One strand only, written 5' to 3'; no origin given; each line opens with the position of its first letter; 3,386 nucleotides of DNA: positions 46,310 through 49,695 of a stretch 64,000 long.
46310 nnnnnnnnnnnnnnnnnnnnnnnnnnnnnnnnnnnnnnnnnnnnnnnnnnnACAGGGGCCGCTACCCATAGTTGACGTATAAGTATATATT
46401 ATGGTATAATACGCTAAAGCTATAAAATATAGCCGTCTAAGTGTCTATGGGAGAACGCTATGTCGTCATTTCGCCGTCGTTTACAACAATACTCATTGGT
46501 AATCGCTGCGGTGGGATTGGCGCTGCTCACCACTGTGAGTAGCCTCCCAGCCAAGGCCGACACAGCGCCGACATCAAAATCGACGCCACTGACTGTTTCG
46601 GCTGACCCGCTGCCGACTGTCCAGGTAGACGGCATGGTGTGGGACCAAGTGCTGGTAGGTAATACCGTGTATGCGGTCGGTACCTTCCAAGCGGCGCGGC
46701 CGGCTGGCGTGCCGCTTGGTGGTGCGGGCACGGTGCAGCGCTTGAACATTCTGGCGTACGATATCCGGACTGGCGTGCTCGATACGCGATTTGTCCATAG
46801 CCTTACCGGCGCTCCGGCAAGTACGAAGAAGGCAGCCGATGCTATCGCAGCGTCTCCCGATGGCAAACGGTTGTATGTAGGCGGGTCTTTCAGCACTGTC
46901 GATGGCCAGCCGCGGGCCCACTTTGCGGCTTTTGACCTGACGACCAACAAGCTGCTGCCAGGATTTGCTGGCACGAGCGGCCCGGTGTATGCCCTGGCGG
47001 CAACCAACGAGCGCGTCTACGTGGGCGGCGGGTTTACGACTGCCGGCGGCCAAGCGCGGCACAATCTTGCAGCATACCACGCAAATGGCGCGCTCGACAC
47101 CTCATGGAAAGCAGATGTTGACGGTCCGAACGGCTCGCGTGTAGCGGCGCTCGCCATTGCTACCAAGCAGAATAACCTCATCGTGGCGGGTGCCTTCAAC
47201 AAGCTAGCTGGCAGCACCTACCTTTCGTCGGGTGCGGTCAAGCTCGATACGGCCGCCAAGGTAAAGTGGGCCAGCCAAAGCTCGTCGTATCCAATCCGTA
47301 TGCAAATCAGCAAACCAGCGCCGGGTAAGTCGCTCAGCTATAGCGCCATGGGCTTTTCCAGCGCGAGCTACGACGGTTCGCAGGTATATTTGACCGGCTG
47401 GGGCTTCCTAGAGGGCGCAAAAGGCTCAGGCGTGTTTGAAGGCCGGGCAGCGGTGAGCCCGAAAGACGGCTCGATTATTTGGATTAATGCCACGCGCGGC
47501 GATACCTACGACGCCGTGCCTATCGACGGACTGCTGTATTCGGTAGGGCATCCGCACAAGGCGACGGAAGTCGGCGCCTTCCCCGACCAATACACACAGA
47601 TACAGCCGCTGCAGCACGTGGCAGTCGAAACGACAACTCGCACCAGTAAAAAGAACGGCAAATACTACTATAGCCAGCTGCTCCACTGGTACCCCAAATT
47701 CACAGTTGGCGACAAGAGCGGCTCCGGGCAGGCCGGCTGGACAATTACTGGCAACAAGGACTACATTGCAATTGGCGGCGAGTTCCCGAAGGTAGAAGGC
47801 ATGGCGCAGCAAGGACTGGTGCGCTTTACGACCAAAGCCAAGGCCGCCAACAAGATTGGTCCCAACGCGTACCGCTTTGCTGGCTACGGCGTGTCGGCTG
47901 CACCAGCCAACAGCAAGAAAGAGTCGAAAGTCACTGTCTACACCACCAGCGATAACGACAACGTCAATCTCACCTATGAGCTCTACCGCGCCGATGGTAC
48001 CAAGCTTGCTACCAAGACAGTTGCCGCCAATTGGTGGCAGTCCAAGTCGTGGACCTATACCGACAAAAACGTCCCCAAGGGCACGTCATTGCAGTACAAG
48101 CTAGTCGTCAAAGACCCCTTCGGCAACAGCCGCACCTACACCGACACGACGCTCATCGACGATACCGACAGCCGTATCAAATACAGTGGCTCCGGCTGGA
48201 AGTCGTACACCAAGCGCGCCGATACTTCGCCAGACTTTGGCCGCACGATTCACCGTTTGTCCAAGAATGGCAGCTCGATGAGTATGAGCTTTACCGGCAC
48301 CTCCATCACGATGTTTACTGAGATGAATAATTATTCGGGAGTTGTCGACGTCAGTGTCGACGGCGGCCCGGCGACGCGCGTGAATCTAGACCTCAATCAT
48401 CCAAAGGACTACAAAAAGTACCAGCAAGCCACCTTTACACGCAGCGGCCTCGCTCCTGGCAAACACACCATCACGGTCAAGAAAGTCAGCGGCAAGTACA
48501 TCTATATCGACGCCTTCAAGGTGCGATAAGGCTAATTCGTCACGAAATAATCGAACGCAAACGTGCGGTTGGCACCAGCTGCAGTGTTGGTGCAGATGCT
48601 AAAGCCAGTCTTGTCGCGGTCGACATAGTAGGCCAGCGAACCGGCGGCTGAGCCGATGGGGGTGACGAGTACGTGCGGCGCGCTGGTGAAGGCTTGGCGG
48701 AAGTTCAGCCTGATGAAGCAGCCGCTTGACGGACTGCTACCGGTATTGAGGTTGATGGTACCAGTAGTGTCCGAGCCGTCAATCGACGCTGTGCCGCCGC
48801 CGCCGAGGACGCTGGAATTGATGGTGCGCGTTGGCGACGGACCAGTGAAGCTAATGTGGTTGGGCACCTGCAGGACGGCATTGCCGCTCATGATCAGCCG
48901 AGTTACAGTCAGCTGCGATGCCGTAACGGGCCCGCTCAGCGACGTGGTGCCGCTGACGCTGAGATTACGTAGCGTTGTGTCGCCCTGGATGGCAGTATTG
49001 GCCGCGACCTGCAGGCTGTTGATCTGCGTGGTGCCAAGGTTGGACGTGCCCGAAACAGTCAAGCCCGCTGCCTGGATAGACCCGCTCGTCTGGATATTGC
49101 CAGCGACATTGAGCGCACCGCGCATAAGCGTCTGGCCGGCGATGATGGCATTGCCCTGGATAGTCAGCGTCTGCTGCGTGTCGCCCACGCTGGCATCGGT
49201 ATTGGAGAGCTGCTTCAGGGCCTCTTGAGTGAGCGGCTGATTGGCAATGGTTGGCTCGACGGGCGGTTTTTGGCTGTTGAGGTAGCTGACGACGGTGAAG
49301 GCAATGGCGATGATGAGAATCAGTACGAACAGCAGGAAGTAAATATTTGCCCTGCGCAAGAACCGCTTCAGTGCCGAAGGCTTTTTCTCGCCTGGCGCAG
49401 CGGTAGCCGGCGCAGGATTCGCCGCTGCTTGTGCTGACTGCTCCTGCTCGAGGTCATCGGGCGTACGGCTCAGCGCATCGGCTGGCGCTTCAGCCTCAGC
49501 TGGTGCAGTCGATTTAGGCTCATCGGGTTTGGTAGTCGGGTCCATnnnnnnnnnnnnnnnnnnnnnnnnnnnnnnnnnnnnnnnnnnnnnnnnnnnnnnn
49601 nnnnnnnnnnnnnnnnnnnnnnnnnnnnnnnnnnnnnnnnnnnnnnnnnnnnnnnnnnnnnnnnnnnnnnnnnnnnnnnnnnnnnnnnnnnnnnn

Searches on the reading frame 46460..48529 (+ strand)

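Call 57: search_protein_families(library=pfam, proteins=[window:46460-48529:+], max_evalue=0.01)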
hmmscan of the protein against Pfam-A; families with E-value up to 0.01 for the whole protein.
window:46460-48529:+ (689 aa): 3 families
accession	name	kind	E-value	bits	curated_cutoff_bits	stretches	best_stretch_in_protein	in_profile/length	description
PF17164.10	DUF5122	-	2.7e-09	37.6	27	1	185-215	5-35/36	Domain of unknown function (DUF5122) beta-propeller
PF12768.13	Rax2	-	1e-07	32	28.8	1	123-256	23-152/254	Rax2 C-terminal beta propeller domain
PF17996.7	CE2_N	-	1.3e-06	28.9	27.9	1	599-679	14-86/108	Carbohydrate esterase 2 N-terminal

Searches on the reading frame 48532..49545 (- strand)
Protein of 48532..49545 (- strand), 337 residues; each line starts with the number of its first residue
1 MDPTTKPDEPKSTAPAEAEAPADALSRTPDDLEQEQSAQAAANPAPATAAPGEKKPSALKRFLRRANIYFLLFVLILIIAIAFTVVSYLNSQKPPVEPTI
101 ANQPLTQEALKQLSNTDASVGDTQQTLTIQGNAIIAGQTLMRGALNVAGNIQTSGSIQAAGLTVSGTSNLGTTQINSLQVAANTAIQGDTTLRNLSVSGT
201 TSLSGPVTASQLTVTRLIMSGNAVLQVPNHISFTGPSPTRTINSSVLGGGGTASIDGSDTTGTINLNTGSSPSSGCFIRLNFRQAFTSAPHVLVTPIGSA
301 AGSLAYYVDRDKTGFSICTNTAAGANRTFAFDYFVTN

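Call 57: search_protein_families(library=pfam, proteins=[window:48532-49545:-], max_evalue=0.01)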
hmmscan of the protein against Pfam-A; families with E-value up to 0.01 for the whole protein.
window:48532-49545:- (337 aa): 1 family
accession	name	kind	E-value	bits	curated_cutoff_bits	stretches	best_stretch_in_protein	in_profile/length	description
PF04519.19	Bactofilin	-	0.00079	20.1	27.9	1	126-206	18-96/98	Polymer-forming cytoskeletal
